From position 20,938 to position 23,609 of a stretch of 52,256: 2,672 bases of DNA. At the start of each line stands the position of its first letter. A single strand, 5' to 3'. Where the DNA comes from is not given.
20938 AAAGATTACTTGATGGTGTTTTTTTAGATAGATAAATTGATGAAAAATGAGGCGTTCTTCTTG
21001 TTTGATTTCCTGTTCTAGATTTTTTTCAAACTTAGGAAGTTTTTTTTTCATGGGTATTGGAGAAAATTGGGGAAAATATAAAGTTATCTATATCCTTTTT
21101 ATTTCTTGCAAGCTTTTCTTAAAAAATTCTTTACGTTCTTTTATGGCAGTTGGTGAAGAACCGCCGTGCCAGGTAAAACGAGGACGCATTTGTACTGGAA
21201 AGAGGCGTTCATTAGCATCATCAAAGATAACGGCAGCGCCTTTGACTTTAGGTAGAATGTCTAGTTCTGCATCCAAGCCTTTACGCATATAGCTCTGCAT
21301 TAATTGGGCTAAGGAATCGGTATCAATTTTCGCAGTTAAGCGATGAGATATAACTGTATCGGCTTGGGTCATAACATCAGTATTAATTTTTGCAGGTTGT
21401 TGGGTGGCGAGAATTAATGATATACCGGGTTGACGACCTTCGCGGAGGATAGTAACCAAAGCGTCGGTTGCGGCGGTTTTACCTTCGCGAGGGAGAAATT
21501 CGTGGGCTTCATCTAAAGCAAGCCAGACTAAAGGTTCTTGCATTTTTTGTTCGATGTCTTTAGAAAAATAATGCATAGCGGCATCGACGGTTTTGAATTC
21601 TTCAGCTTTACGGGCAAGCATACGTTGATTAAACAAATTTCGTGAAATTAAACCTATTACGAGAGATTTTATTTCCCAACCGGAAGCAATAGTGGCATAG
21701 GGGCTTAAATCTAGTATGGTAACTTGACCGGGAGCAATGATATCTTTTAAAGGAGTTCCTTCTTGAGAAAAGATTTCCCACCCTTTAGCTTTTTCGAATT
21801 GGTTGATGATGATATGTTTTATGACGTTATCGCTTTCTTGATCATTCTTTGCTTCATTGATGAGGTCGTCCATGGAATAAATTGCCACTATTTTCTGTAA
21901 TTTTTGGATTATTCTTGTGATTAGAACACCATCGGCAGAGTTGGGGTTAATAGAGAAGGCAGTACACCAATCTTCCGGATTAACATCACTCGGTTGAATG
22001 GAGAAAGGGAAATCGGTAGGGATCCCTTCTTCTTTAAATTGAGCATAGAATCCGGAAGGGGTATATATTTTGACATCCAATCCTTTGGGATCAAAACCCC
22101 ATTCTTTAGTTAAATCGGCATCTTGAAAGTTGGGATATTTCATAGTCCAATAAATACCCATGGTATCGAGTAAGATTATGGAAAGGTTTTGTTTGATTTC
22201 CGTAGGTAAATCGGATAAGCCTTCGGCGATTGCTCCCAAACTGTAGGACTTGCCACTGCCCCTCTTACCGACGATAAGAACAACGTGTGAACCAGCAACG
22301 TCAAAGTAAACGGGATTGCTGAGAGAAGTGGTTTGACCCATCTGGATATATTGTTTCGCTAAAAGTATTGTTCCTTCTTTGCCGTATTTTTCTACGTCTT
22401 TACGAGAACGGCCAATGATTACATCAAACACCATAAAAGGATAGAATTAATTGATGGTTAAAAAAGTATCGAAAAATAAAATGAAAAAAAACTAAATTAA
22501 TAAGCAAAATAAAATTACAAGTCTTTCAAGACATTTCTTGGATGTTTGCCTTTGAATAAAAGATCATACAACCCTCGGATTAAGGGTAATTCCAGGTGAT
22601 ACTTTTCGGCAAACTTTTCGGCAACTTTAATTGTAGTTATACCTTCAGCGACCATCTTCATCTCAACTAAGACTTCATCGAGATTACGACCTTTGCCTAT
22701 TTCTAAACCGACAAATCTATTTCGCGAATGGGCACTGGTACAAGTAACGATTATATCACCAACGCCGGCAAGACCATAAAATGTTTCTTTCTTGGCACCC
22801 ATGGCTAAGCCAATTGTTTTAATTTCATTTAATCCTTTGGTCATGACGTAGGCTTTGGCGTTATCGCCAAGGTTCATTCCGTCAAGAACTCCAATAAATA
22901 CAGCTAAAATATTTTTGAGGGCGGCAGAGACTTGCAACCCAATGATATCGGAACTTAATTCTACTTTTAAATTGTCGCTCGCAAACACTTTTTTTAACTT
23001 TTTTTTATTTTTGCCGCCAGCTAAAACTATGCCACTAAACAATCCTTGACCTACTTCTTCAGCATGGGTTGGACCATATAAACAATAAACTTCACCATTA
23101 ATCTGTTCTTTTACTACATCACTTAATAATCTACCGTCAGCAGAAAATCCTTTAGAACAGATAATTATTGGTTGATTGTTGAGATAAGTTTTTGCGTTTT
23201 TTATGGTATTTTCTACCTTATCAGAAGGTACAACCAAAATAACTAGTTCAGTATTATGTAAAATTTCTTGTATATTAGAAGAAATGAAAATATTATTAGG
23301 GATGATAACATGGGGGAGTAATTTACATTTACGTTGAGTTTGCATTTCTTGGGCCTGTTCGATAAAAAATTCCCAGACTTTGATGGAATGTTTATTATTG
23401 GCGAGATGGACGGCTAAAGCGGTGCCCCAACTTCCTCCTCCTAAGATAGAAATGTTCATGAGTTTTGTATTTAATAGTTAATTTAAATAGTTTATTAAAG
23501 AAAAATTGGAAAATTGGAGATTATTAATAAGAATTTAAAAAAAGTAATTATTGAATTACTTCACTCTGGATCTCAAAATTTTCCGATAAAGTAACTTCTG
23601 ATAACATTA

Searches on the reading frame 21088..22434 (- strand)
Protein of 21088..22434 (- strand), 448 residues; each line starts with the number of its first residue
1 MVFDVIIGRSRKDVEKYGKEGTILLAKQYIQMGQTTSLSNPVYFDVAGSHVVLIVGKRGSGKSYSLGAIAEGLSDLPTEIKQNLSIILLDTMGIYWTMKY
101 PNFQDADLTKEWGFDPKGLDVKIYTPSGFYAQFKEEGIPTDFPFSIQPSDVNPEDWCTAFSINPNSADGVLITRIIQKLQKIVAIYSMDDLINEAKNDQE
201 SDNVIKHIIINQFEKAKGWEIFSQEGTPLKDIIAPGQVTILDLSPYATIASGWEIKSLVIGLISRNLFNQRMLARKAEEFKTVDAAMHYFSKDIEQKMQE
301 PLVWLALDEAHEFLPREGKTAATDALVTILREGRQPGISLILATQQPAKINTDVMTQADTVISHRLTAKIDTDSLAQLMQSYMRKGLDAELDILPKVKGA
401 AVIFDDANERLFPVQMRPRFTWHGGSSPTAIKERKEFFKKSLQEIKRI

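Call 3: search_protein_families(library=pfam, proteins=[window:21088-22434:-], max_evalue=1)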
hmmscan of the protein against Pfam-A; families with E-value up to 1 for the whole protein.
window:21088-22434:- (448 aa): 14 families
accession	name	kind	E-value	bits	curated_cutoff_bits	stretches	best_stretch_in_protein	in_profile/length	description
PF01935.23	DUF87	-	6.7e-14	52.9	23.2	1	32-247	3-205/220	Helicase HerA, central domain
PF05707.18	Zot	-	2.1e-05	24.5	20.3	1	305-366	85-147/197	Zonular occludens toxin (Zot)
PF01580.24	FtsK_SpoIIIE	-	2.6e-05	24.2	24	1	30-69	20-59/221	FtsK/SpoIIIE family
PF05872.18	HerA_C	-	0.00039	19.6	22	1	300-373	256-328/502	Helicase HerA-like C-terminal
PF00004.35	AAA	-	0.0014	19.6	21.2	1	280-362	34-127/131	ATPase family associated with various cellular activities (AAA)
PF13555.12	AAA_29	-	0.019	15.1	27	1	44-69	19-42/61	P-loop containing region of AAA domain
PF13401.12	AAA_22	-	0.022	15.5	27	0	51-73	7-29/130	AAA domain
PF13191.12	AAA_16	-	0.04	14.9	32.6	1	48-74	22-49/167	AAA ATPase domain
PF00005.33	ABC_tran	-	0.058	14.4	25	1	41-75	3-37/137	ABC transporter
PF05729.18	NACHT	-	0.075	13.3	26.7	0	50-73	1-24/167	NACHT domain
PF13173.12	AAA_14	-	0.086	13.3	27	0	50-74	3-27/129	AAA domain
PF13604.12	AAA_30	-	0.14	12.3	27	1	49-74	18-43/191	AAA domain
PF01078.27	Mg_chelatase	-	0.21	11.4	20.3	1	45-75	18-48/207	Magnesium chelatase, subunit ChlI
PF13245.12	AAA_19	-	0.33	11.6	25.1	0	48-79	10-41/134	AAA domain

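Call 4: search_protein_families(library=ncbifam, proteins=[window:21088-22434:-], max_evalue=1)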
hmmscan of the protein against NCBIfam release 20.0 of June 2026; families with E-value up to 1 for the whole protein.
window:21088-22434:- (448 aa): 20 families
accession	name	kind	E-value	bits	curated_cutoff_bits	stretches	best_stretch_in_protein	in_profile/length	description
NF042944.1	HerA_antiphage_2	equivalog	1.2e-15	57.3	850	1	237-383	378-512/576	anti-phage-associated helicase HerA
NF040819.1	helicase_HerA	equivalog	1.7e-14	53.3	970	1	198-406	297-504/561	DNA double-strand break repair helicase HerA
NF042943.1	HerA_antiphage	equivalog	1.9e-09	36.7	800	1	303-384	435-520/566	anti-phage-associated helicase HerA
NF040937.1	HerA_Thermprot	equivalog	8.6e-07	27.7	800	1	297-365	346-413/487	DNA double-strand break repair helicase HerA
TIGR03925.1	T7SS_EccC_b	equivalog_domain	1.5e-06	26.8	346.55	1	28-80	340-392/564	type VII secretion protein EccCb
NF053655.1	CedD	equivalog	2.8e-06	26.3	600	1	300-378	418-491/527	DNA-translocating ATPase CedD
TIGR03924.1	T7SS_EccC_a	equivalog_domain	3e-05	23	509.15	1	285-371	545-628/673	type VII secretion protein EccCa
NF041017.1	DNA_import_CedB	equivalog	0.00022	20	700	1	286-347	460-516/590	DNA import protein CedB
TIGR03928.1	T7_EssCb_Firm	equivalog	0.00029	18.5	778.4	1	269-374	884-987/1296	type VII secretion protein EssC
NF041214.1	plasmid_TraB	equivalog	0.0011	17.5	800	1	301-366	346-409/639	plasmid transfer protein TraB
NF033849.1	ser_rich_anae_1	subfamily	0.0025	15.2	650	1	304-374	1020-1098/1163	serine-rich protein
NF045975.1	VirB4_plasma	equivalog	0.0032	15.2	590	1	298-348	753-805/894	Mbov_0397 family ICE element conjugal transfer ATPase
TIGR02211.1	LolD_lipo_ex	equivalog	0.01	15.4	307.75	1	25-68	7-50/221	lipoprotein-releasing ABC transporter ATP-binding protein LolD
NF000355.4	ribo_prot_ABC_F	equivalog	0.027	13.4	380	1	30-84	321-376/499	ribosomal protection-like ABC-F family protein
NF010068.0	PRK13548.1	equivalog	0.036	13.1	261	1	33-74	15-56/261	heme ABC transporter ATP-binding protein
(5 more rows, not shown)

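Call 8: find_homologous_proteins(query=window:21088-22434:-, max_evalue=0.00001)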
Query window:21088-22434:- (448 aa): 5951 proteins with E <= 0.00001 among 8000 candidates; the best 120 are listed.
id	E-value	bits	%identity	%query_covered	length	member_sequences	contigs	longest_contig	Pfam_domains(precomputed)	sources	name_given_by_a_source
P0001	1.3e-284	961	94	100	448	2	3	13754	PF01935.24,PF05707.19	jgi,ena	-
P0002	3.4e-244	828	80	100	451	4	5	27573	PF01935.24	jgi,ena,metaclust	metaclust:\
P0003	3.2e-243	825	80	100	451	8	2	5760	PF01935.24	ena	-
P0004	6.0e-242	821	80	100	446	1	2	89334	PF01935.24,PF05707.19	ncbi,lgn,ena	-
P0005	8.6e-242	820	78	100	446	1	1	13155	PF01935.24,PF05707.19,PF01580.25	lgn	-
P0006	2.0e-241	819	77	100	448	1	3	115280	PF01935.24,PF05707.19,PF01580.25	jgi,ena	jgi:uncharacterized protein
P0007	2.1e-241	819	77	100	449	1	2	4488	PF01935.24,PF05707.19,PF01580.25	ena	-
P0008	2.8e-241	819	77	100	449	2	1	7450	PF01935.24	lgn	-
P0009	4.8e-241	818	76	100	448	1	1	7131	PF01935.24,PF05707.19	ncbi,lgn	-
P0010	9.9e-241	817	76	100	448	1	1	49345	PF01935.24,PF05707.19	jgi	jgi:uncharacterized protein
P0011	1.3e-240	816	77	100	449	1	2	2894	PF01935.24,PF05707.19,PF01580.25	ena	-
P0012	2.2e-240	816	77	100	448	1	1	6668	PF01935.24,PF05707.19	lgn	-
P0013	2.4e-240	816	78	100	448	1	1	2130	PF01935.24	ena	-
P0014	1.6e-239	813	78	100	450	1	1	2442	PF01935.24,PF05707.19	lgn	-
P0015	4.1e-239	812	76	100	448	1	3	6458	PF01935.24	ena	-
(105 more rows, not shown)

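Call 9: search_solved_structures(query=window:21088-22434:-, max_evalue=0.01)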
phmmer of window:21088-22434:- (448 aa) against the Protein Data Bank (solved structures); distinct sequences matched with E-value up to 0.01: 12.
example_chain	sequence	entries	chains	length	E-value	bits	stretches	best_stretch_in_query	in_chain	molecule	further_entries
8xau_A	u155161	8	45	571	4.9e-11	45.2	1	288-406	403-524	ATP-binding protein | HerA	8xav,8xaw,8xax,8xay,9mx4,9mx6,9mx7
8wiv_A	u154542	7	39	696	2.9e-10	42.6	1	298-397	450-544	Helicase HerA central domain-containing protein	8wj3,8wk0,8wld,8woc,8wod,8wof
8ziq_M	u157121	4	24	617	7.3e-09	38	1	286-404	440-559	HerA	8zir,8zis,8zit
9c1m_M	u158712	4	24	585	1.1e-08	37.5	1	284-384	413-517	ATP-binding protein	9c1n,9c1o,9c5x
9x1l_A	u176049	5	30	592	1.1e-08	37.4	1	287-406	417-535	DNA helicase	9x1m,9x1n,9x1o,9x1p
8yho_A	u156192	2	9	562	4e-07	32.3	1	289-379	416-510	DUF87 domain-containing protein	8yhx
8j4u_M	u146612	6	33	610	0.00022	23.2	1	287-407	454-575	Nucleoside triphosphate hydrolase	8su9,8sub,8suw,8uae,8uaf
2iuu_A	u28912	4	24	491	0.00027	23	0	265-375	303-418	DNA TRANSLOCASE FTSK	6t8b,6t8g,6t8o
7f6d_B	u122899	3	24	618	0.00028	22.9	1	297-366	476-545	HerA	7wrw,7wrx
2iut_A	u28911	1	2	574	0.00051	22.1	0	265-375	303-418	DNA TRANSLOCASE FTSK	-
4d2i_A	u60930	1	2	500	0.0017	20.4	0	298-369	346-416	HERA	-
8wet_A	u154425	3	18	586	0.0022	20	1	303-375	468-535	TdpA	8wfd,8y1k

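Call 11: find_related_loci(query=A1, collection=genome_contigs, flank=10000)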
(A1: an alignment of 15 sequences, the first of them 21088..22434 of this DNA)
Query A1 (448 aa) in genome_contigs; peptide patterns used: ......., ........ (x = any residue, [..] = any of these).
599 stretches matched a pattern (row limit reached: there are more); 585 encode a relative of the query (tblastn E <= 1e-3); the best 80 are kept; 80 distinct loci.
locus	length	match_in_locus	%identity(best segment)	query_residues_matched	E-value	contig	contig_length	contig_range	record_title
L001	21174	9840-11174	80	1-446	0e+0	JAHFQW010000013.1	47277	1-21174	MAG: archaeon isolate nzgw56 NODE_329_length_47278_cov_4.902644, whole genome shotgun sequence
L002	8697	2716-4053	79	1-446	0e+0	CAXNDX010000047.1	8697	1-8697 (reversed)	MAG: Candidatus Woesearchaeota archaeon isolate MaH-09apr19-256 genome assembly, contig: MaH-09apr19-C20307, whole genom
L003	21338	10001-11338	78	1-446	0e+0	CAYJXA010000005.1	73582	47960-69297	MAG TPA_asm: uncultured Methanosarcinales archaeon isolate ERP125453_co1_488 genome assembly, contig: NODE_200_length_73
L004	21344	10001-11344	76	1-448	0e+0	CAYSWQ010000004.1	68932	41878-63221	MAG TPA_asm: uncultured Methanosarcinales archaeon isolate SRP077602_co7_621 genome assembly, contig: NODE_1551_length_6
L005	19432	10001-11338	77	1-446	0e+0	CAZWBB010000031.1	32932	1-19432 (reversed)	MAG TPA_asm: uncultured Methanosarcinales archaeon isolate SRP077602_co2_374 genome assembly, contig: NODE_2007_length_3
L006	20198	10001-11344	75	1-448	0e+0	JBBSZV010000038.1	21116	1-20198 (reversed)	MAG: Nanoarchaeota archaeon isolate H41-bin088_1 H41_bin088_1_000000000038, whole genome shotgun sequence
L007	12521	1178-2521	76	1-448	0e+0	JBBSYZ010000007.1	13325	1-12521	MAG: Nanoarchaeota archaeon isolate H32-bin054_1 H32_bin054_1_000000000007, whole genome shotgun sequence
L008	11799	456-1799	76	1-448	0e+0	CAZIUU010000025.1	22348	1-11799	MAG TPA_asm: uncultured Methanosarcinales archaeon isolate binchicken_co251_991 genome assembly, contig: NODE_3177_lengt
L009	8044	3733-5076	75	1-448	0e+0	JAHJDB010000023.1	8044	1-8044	MAG: Nanoarchaeota archaeon isolate Modern_marine.mb.327 Modern_marine.mb.327_k141_461964, whole genome shotgun sequence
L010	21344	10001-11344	76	1-448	0e+0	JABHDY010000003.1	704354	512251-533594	MAG: Candidatus Woesearchaeota archaeon isolate SI037_bin144 k141_1199542, whole genome shotgun sequence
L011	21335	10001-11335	76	1-445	0e+0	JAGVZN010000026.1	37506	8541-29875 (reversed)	Candidatus Woesearchaeota archaeon isolate RIFCSPLOWO2_01_FULL_44_20 rifcsplowo2_01_scaffold_3466, whole genome shotgun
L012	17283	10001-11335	76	1-445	0e+0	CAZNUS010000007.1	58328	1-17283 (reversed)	MAG TPA_asm: uncultured Methanosarcinales archaeon isolate binchicken_co38_1369 genome assembly, contig: NODE_1225_lengt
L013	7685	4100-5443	74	1-448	0e+0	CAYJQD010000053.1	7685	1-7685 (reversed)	MAG TPA_asm: uncultured Methanosarcinales archaeon isolate ERP125453_co1_474 genome assembly, contig: NODE_11893_length_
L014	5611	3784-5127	75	1-448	0e+0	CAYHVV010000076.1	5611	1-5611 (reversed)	MAG TPA_asm: uncultured Methanosarcinales archaeon isolate ERP119705_co15_611 genome assembly, contig: NODE_19073_length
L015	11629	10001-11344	75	1-448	0e+0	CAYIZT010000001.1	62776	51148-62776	MAG TPA_asm: uncultured Methanosarcinales archaeon isolate ERP119705_co9_54 genome assembly, contig: NODE_323_length_627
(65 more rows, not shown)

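Call 19: find_encoding_contigs(protein=P0001, flank=10000, max_places=4)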
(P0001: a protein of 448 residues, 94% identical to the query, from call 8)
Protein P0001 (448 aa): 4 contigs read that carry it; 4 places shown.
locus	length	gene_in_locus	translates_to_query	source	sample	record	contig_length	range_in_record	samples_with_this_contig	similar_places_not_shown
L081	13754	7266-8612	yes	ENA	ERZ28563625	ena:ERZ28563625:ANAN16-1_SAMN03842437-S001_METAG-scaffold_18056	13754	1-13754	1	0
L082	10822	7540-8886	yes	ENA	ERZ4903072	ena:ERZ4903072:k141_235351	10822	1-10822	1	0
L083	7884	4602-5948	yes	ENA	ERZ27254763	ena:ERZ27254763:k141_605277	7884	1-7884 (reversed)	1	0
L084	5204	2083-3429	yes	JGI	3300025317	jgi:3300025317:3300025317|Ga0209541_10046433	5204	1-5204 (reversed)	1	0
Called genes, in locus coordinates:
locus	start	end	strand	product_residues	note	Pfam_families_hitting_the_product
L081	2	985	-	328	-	?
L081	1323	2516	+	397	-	-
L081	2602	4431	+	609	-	-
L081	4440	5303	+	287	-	-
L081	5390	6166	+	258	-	-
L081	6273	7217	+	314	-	PF01210:NAD_Gly3P_dh_N, PF02558:ApbA (weak), PF07479:NAD_Gly3P_dh_C, PF20618:GPD_NAD_C_bact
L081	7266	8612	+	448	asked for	PF01935:DUF87, PF05707:Zot (faint)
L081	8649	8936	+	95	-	-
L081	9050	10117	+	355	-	-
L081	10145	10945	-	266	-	PF01435:Peptidase_M48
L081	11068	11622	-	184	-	PF04011:LemA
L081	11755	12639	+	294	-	PF01944:SpoIIM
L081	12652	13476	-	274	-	PF08696:Dna2, PF12705:PDDEXK_1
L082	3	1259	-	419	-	?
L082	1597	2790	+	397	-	-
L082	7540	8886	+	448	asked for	PF01935:DUF87, PF05707:Zot (faint)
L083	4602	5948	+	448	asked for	PF01935:DUF87, PF05707:Zot (faint)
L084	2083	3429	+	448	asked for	PF01935:DUF87, PF05707:Zot (faint)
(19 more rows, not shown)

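Call 67: search_solved_structures(query=A1, max_evalue=0.001)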
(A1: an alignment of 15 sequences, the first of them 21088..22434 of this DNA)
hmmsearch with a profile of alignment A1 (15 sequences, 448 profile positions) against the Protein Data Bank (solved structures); distinct sequences matched with E-value up to 0.001: 7.
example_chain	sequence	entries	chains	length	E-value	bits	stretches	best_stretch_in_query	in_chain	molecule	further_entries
8wiv_A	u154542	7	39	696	1.7e-12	50.1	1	299-382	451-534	Helicase HerA central domain-containing protein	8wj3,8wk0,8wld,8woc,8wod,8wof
8xau_A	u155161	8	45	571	1.9e-11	46.6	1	288-403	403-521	ATP-binding protein | HerA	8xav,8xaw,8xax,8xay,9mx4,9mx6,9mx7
9c1m_M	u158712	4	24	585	9.6e-10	41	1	284-379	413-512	ATP-binding protein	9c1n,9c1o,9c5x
8yho_A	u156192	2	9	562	1.1e-09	40.8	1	289-377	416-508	DUF87 domain-containing protein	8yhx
8ziq_M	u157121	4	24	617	3e-09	39.4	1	286-379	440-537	HerA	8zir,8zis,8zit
9x1l_A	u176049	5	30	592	8.1e-09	38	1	290-371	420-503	DNA helicase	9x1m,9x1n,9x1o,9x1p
8j4u_M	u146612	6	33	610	0.0002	23.5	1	305-407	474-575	Nucleoside triphosphate hydrolase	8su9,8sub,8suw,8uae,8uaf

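Call 83: search_protein_families(library=phrogs, proteins=[window:21088-22434:-], max_evalue=0.01)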
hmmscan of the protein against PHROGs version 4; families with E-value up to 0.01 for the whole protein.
window:21088-22434:- (448 aa): 4 families
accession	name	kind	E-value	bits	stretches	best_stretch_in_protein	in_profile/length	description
phrog_7035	-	unknown function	1.4e-19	71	1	296-404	487-593/969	-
phrog_2666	-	head and packaging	4.1e-14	53.2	1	286-382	409-500/555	terminase large subunit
phrog_1358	-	moron, auxiliary metabolic gene and host takeover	2.1e-10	39.8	1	285-372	683-780/1382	FtsK/SpoIIIE-like protein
phrog_197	-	moron, auxiliary metabolic gene and host takeover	1.4e-06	29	1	307-365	106-164/486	Zot-like toxin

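Call 84: search_protein_families(library=padloc, proteins=[window:21088-22434:-], max_evalue=0.01)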
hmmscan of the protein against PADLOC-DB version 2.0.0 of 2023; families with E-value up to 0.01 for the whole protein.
window:21088-22434:- (448 aa): 18 families
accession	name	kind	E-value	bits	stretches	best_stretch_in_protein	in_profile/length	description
PDLC04105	HerA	-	2.8e-23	80.3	2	236-407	379-526/576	-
PDLC04140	mad8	-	4.8e-21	73.6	1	37-431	15-314/314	mads_8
PDLC04106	HerA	-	3.5e-20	70.1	2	296-408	506-620/667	-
PDLC04103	HerA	-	1.1e-16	58.3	1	297-379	437-522/579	-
PDLC02188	HerA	-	8.1e-16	56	1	237-382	378-511/578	-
PDLC01055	HerA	-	8.5e-16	55.8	2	297-370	414-487/532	Type III coevolved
PDLC04102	HerA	-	4.3e-14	49.8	1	291-407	495-610/654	-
PDLC04098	HerA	-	4e-12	43.5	1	295-403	521-633/686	-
PDLC04104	HerA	-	5.2e-12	43.2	1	296-408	215-328/379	-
PDLC04100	HerA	-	3.3e-11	40.6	1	303-405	441-544/580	-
PDLC02185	HerA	-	1.1e-10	38.9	1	303-407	447-552/585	-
PDLC02684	DndH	-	1.5e-09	33.9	1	206-358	1526-1649/1715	DndH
PDLC04097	HerA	-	3.4e-08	30.6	1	298-385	470-563/618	-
PDLC02685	DndH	-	4.8e-05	19.2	1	201-362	1479-1616/1678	DndH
PDLC02683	DndH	-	0.00063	15.7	1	190-365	1177-1330/1389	DndH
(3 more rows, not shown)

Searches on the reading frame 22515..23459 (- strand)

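Call 3: search_protein_families(library=pfam, proteins=[window:22515-23459:-], max_evalue=1)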
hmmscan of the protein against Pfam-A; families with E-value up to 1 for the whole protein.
window:22515-23459:- (314 aa): 11 families
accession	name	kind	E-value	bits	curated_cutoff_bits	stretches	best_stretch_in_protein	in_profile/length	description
PF07479.19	NAD_Gly3P_dh_C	-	3.1e-50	170.5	25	1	171-311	1-141/142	NAD-dependent glycerol-3-phosphate dehydrogenase C-terminus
PF01210.29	NAD_Gly3P_dh_N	-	5e-37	127.8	23.1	1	3-149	2-153/158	NAD-dependent glycerol-3-phosphate dehydrogenase N-terminus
PF20618.3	GPD_NAD_C_bact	-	1.8e-20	73.7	27.6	1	231-295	1-64/66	Bacterial GPD, NAD-dependent C-terminal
PF03446.21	NAD_binding_2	-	2.9e-06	27.8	21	1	3-100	2-90/161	NAD binding domain of 6-phosphogluconate dehydrogenase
PF03807.23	F420_oxidored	-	5.8e-06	27.3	21.6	1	3-99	2-89/94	NADP oxidoreductase coenzyme F420-dependent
PF02558.23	ApbA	-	1.8e-05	24.8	22.2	1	3-118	1-116/150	Ketopantoate reductase PanE/ApbA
PF16924.11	DpaA_N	-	0.00076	20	29.2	1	2-52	1-49/116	Dipicolinate synthase subunit A N-terminal domain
PF10727.15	Rossmann-like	-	0.043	14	23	1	2-91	16-94/131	Rossmann-like domain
PF03720.21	UDPG_MGDP_dh_C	-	0.064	14.1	30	1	15-102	22-97/103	UDP-glucose/GDP-mannose dehydrogenase family, UDP binding domain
PF07991.19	KARI_N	-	0.12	12.4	20.6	1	2-107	6-99/165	Acetohydroxy acid isomeroreductase, NADPH-binding domain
PF01266.30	DAO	-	0.24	11.3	27.9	1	4-30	3-29/353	FAD dependent oxidoreductase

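Call 4: search_protein_families(library=ncbifam, proteins=[window:22515-23459:-], max_evalue=1)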
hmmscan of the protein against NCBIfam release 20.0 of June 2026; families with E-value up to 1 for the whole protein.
window:22515-23459:- (314 aa): 31 families (the best 25 are shown)
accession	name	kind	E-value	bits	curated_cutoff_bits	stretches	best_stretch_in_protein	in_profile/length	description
NF000942.0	PRK00094.1-4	subfamily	2.1e-92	309.9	257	1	1-314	3-324/334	NAD(P)H-dependent glycerol-3-phosphate dehydrogenase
NF000941.0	PRK00094.1-3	equivalog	5.5e-91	305.3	423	1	2-314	3-324/336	NAD(P)H-dependent glycerol-3-phosphate dehydrogenase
NF000940.0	PRK00094.1-2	subfamily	1.2e-82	278.1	202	1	1-314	1-320/330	NAD(P)H-dependent glycerol-3-phosphate dehydrogenase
NF000946.0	PRK00094.2-4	equivalog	1.2e-72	244.8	455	1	2-313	6-323/342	NAD(P)H-dependent glycerol-3-phosphate dehydrogenase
NF011213.0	PRK14620.1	equivalog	7.5e-72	242.2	478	1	1-303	1-313/326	NAD(P)H-dependent glycerol-3-phosphate dehydrogenase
NF011211.0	PRK14618.1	equivalog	6.7e-71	239.2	489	1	1-314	5-320/328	NAD(P)H-dependent glycerol-3-phosphate dehydrogenase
NF000939.0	PRK00094.1-1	equivalog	9.1e-71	238.6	473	1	2-314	7-327/339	NAD(P)H-dependent glycerol-3-phosphate dehydrogenase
NF009098.0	PRK12439.1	equivalog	1.8e-64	218.2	436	1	2-310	9-323/341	NAD(P)H-dependent glycerol-3-phosphate dehydrogenase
NF011212.0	PRK14619.1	equivalog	1.9e-59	201.4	377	2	61-313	40-298/309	NAD(P)H-dependent glycerol-3-phosphate dehydrogenase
NF000943.0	PRK00094.2-1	equivalog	2.2e-57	194.9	400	1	1-314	1-292/296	NAD(P)H-dependent glycerol-3-phosphate dehydrogenase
NF000947.0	PRK00094.2-5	equivalog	4.9e-57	193.8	251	1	1-303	5-316/323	NAD(P)H-dependent glycerol-3-phosphate dehydrogenase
NF000944.0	PRK00094.2-2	equivalog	5.2e-55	186.8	603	1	1-311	21-336/371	NAD(P)H-dependent glycerol-3-phosphate dehydrogenase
NF000945.0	PRK00094.2-3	equivalog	1.1e-53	183.1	491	1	1-310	1-343/352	NAD(P)H-dependent glycerol-3-phosphate dehydrogenase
TIGR03376.1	glycerol3P_DH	equivalog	2.3e-52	178.2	285.5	1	3-310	2-338/342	glycerol-3-phosphate dehydrogenase (NAD(+))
NF005087.0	PRK06522.1-1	equivalog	1.2e-06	27.8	351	1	1-105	1-100/296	2-dehydropantoate 2-reductase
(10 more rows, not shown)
